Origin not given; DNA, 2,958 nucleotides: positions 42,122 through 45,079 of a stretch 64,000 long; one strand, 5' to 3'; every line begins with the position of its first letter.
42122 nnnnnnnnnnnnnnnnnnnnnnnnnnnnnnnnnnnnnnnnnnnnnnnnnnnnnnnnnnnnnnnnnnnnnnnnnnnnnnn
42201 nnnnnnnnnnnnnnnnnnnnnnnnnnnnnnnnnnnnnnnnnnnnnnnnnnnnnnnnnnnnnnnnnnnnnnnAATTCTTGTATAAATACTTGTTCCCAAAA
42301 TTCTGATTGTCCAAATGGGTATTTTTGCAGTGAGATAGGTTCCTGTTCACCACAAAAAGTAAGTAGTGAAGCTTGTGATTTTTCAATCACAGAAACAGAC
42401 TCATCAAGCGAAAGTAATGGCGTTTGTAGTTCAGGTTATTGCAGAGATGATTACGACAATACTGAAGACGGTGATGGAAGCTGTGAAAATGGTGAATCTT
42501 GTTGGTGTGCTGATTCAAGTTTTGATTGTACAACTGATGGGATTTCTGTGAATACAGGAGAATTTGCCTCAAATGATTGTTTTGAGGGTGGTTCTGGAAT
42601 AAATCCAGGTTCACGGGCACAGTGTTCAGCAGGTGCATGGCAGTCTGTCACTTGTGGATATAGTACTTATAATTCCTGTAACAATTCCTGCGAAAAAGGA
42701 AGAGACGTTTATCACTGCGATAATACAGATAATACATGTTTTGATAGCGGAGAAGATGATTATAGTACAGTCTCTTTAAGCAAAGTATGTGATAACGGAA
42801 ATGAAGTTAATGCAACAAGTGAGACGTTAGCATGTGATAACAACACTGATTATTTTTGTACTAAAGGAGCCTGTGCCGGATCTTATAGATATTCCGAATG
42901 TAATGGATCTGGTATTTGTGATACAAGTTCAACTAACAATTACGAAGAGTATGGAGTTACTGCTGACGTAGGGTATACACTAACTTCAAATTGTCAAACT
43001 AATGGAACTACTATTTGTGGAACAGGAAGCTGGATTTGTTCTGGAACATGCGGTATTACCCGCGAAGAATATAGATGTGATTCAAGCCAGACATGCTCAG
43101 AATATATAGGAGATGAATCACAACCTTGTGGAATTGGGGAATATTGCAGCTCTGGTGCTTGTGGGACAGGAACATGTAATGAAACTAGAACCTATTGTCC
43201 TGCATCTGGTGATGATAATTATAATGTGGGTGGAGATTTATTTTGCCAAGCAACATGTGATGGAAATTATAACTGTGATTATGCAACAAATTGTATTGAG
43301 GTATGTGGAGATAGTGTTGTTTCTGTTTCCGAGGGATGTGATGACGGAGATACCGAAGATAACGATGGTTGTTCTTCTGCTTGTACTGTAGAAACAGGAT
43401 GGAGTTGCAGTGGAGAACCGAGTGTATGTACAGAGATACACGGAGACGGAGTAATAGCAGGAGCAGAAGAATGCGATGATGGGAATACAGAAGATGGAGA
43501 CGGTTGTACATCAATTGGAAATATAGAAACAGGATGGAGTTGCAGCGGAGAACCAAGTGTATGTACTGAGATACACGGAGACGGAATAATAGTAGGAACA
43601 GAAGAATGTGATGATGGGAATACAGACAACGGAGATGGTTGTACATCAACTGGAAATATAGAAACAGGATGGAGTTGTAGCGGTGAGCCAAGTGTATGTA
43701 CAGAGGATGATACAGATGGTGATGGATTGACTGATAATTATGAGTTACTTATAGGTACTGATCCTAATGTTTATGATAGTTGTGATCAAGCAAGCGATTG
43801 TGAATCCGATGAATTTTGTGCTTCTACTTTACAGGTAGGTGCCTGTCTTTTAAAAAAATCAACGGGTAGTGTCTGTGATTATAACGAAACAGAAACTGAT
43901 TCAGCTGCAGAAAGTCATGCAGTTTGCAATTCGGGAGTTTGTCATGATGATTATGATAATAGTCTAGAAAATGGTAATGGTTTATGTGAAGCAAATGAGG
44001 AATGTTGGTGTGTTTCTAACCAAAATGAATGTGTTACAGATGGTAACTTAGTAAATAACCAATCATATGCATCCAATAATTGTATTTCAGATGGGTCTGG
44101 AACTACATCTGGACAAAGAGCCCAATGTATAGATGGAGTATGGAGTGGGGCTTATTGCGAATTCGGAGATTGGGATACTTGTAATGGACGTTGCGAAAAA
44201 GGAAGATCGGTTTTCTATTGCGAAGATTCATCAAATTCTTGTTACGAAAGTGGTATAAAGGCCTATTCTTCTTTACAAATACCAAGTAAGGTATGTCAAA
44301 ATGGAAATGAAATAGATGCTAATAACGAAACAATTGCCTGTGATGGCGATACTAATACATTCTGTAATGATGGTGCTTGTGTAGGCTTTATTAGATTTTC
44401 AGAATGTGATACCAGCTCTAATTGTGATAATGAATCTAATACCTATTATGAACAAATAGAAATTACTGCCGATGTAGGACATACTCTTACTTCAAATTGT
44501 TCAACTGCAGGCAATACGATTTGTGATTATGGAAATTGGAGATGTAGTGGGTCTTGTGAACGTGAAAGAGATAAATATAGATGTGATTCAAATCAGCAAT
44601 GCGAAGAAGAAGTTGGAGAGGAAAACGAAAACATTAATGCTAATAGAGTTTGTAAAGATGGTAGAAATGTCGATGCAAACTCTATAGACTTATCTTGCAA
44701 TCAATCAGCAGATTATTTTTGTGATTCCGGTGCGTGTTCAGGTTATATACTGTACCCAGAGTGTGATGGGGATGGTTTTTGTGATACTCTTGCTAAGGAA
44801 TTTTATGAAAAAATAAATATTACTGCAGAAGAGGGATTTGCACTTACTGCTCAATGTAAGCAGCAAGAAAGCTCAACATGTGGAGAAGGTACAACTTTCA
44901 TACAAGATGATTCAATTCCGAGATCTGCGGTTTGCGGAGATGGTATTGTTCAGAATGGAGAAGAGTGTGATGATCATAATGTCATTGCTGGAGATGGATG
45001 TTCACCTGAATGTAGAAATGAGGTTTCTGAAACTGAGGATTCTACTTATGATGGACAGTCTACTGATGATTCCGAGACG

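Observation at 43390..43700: Near-identical 120-bp tandem coding repeats, plus a large diverged internal duplication, inside the giant surface-protein gene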

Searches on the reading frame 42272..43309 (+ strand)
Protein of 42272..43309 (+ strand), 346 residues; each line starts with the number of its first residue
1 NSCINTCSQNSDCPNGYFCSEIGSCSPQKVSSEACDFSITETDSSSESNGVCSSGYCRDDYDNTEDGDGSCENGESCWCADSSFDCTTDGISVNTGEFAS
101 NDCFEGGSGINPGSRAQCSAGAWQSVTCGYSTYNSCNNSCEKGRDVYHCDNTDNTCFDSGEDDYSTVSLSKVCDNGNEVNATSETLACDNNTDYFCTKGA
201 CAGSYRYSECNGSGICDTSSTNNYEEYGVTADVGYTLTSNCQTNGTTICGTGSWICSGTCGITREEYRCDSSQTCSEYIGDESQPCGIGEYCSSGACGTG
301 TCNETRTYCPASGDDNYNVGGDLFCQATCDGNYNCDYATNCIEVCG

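Call 28: find_related_loci(query=window:42272-43309:+, collection=metagenome_contigs, flank=6000)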
Query window:42272-43309:+ (346 aa) in metagenome_contigs; peptide patterns used: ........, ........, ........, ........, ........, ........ (x = any residue, [..] = any of these).
50 stretches matched a pattern; 1 encode a relative of the query (tblastn E <= 1e-3); 1 distinct loci.
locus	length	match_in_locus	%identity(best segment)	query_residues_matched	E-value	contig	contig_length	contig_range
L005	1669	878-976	61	310-341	8e-9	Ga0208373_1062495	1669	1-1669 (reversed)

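Call 44: search_protein_families(library=pfam, proteins=[window:42284-43306:+], max_evalue=1)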
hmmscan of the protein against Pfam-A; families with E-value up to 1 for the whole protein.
window:42284-43306:+ (341 aa): 0 families

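Call 62: predict_structure(alignment_id=A2)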
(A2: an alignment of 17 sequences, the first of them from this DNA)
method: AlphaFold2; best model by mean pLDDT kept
length: 342 residues; sequences in the alignment: 17
mean_pLDDT: 73.4   pTM: 0.52
mean pLDDT of the five models: 73.4, 73.1, 70.9, 69.2, 68.3
residues with pLDDT >= 90: 102; 70-90: 117; 50-70: 70; < 50: 53
segments of 3 or more residues with pLDDT < 50: 36-45, 100-105, 307-342
pLDDT, mean of each block of 10 residues (from residue 1): 70 73 75 48 51 66 60 75 78 65 48 76 78 94 68 81 94 92 91 92 90 74 89 92 93 88 93 93 83 76 53 35 39 32 27
secondary structure, 60 per line:
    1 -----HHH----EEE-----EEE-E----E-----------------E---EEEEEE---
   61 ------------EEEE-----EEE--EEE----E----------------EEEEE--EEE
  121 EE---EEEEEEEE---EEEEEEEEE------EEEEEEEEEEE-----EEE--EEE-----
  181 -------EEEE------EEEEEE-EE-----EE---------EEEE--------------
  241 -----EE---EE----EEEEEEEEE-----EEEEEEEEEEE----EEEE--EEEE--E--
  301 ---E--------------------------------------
elements in order: E13-15 E21-23 E52-57 E73-76 E82-84 E87-89 E111-115 E118-122 E126-133 E137-145 E152-162 E168-170 E173-175 E188-191 E198-203 E223-226 E257-265 E271-281 E286-289 E292-295

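Call 65: fold_search(model_id=the predicted structure, library=pdb)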
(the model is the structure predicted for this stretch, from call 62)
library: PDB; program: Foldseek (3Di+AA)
matches with E <= 10: 344; with E <= 0.001: 0
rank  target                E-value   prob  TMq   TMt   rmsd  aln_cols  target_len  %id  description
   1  3msw                  8.3e-02  0.23  0.10  0.20  20.3       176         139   13  Crystal structure of a Protein with unknown function (BF3112) from Bacteroides fragilis NCTC 9343 at 1.90 A resolution (released 2010-06-09)
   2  9oee_A                1.4e-01  0.06  0.09  0.06  27.4       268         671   10  S. griseus TUA bound UmbA4 complexes (released 2025-12-17)
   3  1gyh_D                2.6e-01  0.04  0.08  0.09  22.1       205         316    8  Structure of D158A Cellvibrio cellulosa alpha-L-arabinanase mutant (released 2002-08-23)
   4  4qrj_B                2.9e-01  0.05  0.08  0.08  21.2       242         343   11  Crystal structure of a putative 6-phosphogluconolactonase (BACUNI_04672) from Bacteroides uniformis ATCC 8492 at 2.20  (released 2014-07-23)
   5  2w5n                  3.9e-01  0.05  0.08  0.08  21.1       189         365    8  Native structure of the GH93 alpha-L-arabinofuranosidase of Fusarium graminearum (released 2009-03-03)
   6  7pfp_A                3.9e-01  0.03  0.09  0.06  28.0       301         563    9  Full-length cryo-EM structure of the native human uromodulin (UMOD)/Tamm-Horsfall protein (THP) filament (released 2022-03-16)
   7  9n6v_LH               4.5e-01  0.04  0.08  0.04  21.3       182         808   10  SSU processome maturation and disassembly, State A (released 2025-11-05)
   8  5lls_A                4.8e-01  0.08  0.09  0.05  22.4       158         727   10  Porcine dipeptidyl peptidase IV in complex with 8-(3-aminopiperidin-1-yl)-7-[(2-bromophenyl)methyl]-1,3-dimethyl-2,3,6 (released 2016-09-14)
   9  2ajl_I                5.3e-01  0.04  0.08  0.05  22.4       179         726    8  X-ray Structure of Novel Biaryl-Based Dipeptidyl peptidase IV inhibitor (released 2005-11-08)
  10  9v6e_C                5.6e-01  0.02  0.08  0.07  21.4       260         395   10  Cryo-EM structure of human full length KICSTOR complex (state 1) (released 2025-11-12)
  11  3g0g_D                5.6e-01  0.02  0.09  0.06  20.1       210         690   10  Crystal structure of dipeptidyl peptidase IV in complex with a pyrimidinone inhibitor 3 (released 2010-02-16)
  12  8ruy_C                6.0e-01  0.02  0.09  0.04  25.1       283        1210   10  Structure of IFTA and IFTB in Retrograde Intraflagellar transport trains (released 2024-07-24)
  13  6b7k_A                6.3e-01  0.04  0.08  0.09  22.4       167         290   11  GH43 Endo-Arabinanase from Bacillus licheniformis (released 2018-06-13)
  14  3fgb_B                6.3e-01  0.03  0.09  0.08  21.0       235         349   10  Crystal structure of the Q89ZH8_BACTN protein from Bacteroides thetaiotaomicron. Northeast Structural Genomics Consort (released 2008-12-23)
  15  7woo_C                6.6e-01  0.02  0.07  0.03  23.5       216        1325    7  Cryo-EM structure of the inner ring protomer of the Saccharomyces cerevisiae nuclear pore complex (released 2022-04-13)
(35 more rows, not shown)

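Call 103: search_protein_representatives(protein=window:42284-43306:+)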
Query: 341 residues. Proteins with E-value up to 0.001 (for the whole library): 35; up to 1e-10: 24; up to 1e-30: 1. The best 35 are listed.
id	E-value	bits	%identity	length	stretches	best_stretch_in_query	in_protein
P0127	9.9e-52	193.1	54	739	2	1-159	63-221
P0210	2.1e-30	123.0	46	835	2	175-292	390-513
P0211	3.4e-30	122.3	42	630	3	123-337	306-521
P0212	1.2e-27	113.9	39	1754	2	187-337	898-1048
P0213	5.6e-27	111.7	45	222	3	177-238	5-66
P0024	7.7e-25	104.7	42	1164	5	108-308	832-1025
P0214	1.7e-22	97.0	38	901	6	172-255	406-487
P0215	2.2e-22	96.6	40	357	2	124-328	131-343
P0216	2.3e-21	93.3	39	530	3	179-291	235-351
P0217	2.4e-19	86.6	38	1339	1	127-337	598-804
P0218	3.1e-18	83.0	47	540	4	175-243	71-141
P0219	8.3e-18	81.5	46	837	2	146-239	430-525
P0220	2.2e-17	80.1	47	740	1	2-136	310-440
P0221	2.5e-17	80.0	41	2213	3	151-330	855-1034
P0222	9.6e-17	78.0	38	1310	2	187-337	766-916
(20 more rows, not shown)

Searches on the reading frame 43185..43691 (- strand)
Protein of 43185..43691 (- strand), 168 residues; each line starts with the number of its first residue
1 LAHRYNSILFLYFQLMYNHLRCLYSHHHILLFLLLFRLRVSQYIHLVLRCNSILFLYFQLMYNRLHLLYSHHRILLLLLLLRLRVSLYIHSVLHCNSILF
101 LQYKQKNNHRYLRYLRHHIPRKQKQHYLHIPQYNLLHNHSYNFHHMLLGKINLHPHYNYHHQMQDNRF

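Call 44: search_protein_families(library=pfam, proteins=[window:43185-43691:-], max_evalue=1)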
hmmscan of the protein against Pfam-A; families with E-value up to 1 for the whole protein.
window:43185-43691:- (168 aa): 1 family
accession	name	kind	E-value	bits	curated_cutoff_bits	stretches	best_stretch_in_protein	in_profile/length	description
PF15848.10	ODAPH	-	0.42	11.4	27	1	111-164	43-99/108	Odontogenesis associated phosphoprotein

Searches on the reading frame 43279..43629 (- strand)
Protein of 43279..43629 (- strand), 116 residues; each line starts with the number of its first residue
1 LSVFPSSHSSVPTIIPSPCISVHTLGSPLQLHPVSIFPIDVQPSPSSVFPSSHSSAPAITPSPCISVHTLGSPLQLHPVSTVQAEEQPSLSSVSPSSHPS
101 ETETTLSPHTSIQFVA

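Call 44: search_protein_families(library=pfam, proteins=[window:43279-43629:-], max_evalue=1)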
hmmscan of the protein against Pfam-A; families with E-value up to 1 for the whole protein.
window:43279-43629:- (116 aa): 1 family
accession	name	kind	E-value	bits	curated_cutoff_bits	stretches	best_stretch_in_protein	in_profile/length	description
PF08430.17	Forkhead_N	-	0.17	13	22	1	44-103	54-114/135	Forkhead N-terminal region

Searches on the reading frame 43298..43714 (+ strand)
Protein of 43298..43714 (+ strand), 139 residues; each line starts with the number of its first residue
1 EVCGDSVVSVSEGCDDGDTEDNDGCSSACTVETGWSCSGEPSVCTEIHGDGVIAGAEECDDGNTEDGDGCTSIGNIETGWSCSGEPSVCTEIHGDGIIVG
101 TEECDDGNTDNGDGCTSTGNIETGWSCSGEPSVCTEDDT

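Call 92: predict_structure(alignment_id=A4)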
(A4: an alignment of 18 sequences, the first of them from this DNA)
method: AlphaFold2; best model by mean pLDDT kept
length: 139 residues; sequences in the alignment: 18
mean_pLDDT: 95.5   pTM: 0.77
mean pLDDT of the five models: 95.5, 91.5, 90.1, 85.5, 52.9
residues with pLDDT >= 90: 135; 70-90: 3; 50-70: 1; < 50: 0
segments of 3 or more residues with pLDDT < 50: none
pLDDT, mean of each block of 10 residues (from residue 1): 92 95 96 95 95 95 96 97 97 96 97 97 97 92
secondary structure, 60 per line:
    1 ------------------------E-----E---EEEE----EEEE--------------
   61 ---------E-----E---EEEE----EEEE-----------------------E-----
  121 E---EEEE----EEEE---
elements in order: E35-38 E43-46 E80-83 E88-91 E125-128 E133-136

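Call 95: fold_search(model_id=the predicted structure, library=pdb)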
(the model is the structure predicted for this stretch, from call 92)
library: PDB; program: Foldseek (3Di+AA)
matches with E <= 10: 26; with E <= 0.001: 0
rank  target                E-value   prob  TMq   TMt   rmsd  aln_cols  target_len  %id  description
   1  7ufg_A                2.4e-03  1.00  0.33  0.05   8.8        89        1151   30  Cryo-EM structure of PAPP-A in complex with IGFBP5 (released 2022-09-28)
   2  7ufg_B                3.5e-03  1.00  0.34  0.04   8.7        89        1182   31  Cryo-EM structure of PAPP-A in complex with IGFBP5 (released 2022-09-28)
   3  8d8o_B                6.4e-03  1.00  0.34  0.05   8.6        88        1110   32  Cryo-EM structure of substrate unbound PAPP-A (released 2022-09-28)
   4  8hgg_C                7.7e-03  1.00  0.33  0.04   8.8        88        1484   31  Structure of 2:2 PAPP-A.ProMBP complex (released 2023-01-11)
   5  8a7d_C                1.2e-02  1.00  0.34  0.06   7.1        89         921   29  Partial dimer complex of PAPP-A and its inhibitor STC2 (released 2022-11-02)
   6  7y5n_C                1.2e-02  1.00  0.33  0.05   8.7        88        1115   31  Structure of 1:1 PAPP-A.ProMBP complex(half map) (released 2023-01-11)
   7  8a7e_C                1.4e-02  1.00  0.34  0.04   6.8        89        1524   30  PAPP-A dimer in complex with its inhibitor STC2 (released 2022-11-02)
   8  8d8o_A                1.6e-02  0.94  0.28  0.10  13.0        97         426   25  Cryo-EM structure of substrate unbound PAPP-A (released 2022-09-28)
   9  8sl1_A                2.3e-02  1.00  0.31  0.05   3.7        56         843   39  Cryo-EM structure of PAPP-A2 (released 2023-11-08)
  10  8hgh_A                3.3e-02  1.00  0.34  0.04   6.0        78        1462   32  Structure of 2:2 PAPP-A.STC2 complex (released 2023-01-11)
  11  7y5q_B                4.4e-02  1.00  0.34  0.05   6.0        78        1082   32  Structure of 1:1 PAPP-A.STC2 complex(half map) (released 2023-01-11)
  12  2bo2_B                1.4e+00  0.05  0.22  0.22   8.4       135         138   13  EGF Domains 1,2,5 of human EMR2, a 7-TM immune system molecule, in complex with calcium. (released 2006-08-09)
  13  7q3n_U                1.6e+00  0.06  0.24  0.15   9.6       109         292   16  Cryo-EM of the complex between human uromodulin (UMOD)/Tamm-Horsfall protein (THP) and the FimH lectin domain from uro (released 2022-03-16)
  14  9o58_A                1.7e+00  0.15  0.26  0.07   9.9        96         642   24  Zymogen ADAM17-iRhom2 complex bound by the MEDI3622 Fab (released 2025-06-25)
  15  9i5a_A                2.0e+00  0.08  0.27  0.13   9.1       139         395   14  Crystal structure of wild type perlecan region 3 construct I876-V1272 construct including one laminin IV-like and four (released 2025-04-02)
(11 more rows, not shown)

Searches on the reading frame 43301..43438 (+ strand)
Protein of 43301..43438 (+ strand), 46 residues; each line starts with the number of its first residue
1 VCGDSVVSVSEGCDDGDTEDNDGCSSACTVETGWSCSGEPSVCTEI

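Call 71: search_solved_structures(query=A3, max_evalue=1, show_alignments=3)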
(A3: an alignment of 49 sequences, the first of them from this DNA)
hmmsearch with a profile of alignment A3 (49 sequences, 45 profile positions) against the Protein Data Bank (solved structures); distinct sequences matched with E-value up to 1: 7.
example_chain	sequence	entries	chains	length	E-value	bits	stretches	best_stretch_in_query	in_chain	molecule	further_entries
8sl1_A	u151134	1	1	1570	9.6e-12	48.1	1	1-44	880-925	Pappalysin-2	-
8a7d_C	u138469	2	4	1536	1.4e-10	44.4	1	1-43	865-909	Pappalysin-1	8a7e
7y5n_C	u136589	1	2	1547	1.4e-10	44.4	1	1-43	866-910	Pappalysin-1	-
7ufg_A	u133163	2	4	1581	1.4e-10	44.4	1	1-43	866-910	Pappalysin-1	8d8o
8hgg_C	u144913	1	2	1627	1.5e-10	44.3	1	1-43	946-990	Pappalysin-1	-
7y5q_A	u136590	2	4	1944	1.8e-10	44.1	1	1-43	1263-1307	Maltose/maltodextrin-binding periplasmic protein,Pappalysin-1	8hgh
2i47_A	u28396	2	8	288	0.18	15.3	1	1-18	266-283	ADAM 17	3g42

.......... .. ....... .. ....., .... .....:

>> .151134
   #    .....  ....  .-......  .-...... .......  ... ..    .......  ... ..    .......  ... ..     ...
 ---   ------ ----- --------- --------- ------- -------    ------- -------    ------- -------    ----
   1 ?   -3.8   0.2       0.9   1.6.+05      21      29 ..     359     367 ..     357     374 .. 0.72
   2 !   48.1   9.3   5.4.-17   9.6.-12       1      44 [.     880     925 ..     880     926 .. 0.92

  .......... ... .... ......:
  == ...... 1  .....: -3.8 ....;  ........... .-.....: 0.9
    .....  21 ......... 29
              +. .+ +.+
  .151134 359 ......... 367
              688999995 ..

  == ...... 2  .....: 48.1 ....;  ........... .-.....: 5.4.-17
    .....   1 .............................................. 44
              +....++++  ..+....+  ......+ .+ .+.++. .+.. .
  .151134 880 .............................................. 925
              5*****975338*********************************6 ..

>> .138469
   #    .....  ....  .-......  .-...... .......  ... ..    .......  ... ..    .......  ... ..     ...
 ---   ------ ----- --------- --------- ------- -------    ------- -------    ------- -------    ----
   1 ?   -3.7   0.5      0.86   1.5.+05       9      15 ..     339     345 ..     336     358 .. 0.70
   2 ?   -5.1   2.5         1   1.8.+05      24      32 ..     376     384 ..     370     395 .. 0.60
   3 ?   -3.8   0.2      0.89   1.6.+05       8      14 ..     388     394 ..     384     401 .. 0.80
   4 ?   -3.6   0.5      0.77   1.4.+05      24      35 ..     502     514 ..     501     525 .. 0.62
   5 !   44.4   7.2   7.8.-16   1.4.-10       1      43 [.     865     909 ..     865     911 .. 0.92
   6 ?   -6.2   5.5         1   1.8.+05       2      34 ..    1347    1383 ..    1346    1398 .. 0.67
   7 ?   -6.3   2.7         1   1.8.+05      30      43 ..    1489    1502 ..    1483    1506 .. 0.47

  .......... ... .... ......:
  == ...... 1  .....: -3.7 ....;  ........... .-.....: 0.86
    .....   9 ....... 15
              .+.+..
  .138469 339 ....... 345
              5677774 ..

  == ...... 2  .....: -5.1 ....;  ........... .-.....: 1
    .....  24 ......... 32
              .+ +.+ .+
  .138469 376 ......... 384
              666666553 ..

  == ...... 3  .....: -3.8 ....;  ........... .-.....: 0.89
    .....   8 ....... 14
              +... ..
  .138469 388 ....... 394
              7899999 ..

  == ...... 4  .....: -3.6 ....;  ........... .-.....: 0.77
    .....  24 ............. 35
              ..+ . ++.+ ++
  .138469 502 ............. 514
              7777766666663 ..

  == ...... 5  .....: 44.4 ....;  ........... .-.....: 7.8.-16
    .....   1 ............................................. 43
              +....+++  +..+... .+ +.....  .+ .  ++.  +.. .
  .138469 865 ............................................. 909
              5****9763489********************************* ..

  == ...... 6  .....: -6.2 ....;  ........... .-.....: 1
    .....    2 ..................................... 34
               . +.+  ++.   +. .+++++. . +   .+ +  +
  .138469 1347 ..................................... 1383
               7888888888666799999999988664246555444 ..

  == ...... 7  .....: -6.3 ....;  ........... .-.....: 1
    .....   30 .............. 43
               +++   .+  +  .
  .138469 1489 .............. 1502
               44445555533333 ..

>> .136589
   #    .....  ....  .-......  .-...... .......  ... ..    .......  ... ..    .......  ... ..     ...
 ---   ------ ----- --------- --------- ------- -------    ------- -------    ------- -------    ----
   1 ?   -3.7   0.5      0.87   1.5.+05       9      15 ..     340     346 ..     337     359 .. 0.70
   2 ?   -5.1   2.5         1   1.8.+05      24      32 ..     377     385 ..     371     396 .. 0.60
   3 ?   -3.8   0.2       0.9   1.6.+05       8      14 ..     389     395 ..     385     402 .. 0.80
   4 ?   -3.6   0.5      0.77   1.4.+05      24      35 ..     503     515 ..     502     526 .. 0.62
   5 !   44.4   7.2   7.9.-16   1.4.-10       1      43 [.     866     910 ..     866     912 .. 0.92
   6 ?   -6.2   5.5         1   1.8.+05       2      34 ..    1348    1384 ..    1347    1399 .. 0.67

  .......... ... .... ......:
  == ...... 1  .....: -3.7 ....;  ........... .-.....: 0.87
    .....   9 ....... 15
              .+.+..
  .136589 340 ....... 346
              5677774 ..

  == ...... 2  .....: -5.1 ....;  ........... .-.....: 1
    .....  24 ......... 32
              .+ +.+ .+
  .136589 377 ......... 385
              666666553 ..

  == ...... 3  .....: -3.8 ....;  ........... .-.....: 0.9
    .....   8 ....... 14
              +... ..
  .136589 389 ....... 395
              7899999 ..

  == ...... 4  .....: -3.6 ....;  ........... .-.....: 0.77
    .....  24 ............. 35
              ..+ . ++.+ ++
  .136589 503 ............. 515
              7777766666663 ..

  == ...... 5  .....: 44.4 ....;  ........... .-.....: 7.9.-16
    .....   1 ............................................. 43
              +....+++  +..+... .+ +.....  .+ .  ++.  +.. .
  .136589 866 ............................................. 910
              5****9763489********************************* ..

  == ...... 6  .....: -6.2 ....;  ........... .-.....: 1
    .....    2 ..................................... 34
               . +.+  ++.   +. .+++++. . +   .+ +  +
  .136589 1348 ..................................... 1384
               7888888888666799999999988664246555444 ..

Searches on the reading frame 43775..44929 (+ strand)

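Call 44: search_protein_families(library=pfam, proteins=[window:43775-44929:+], max_evalue=1)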
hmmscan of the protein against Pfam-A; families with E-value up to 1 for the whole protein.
window:43775-44929:+ (385 aa): 1 family
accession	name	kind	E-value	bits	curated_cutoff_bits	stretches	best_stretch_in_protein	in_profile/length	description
PF21989.2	RA_2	-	0.21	12.1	27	0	336-378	25-66/94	RA like domain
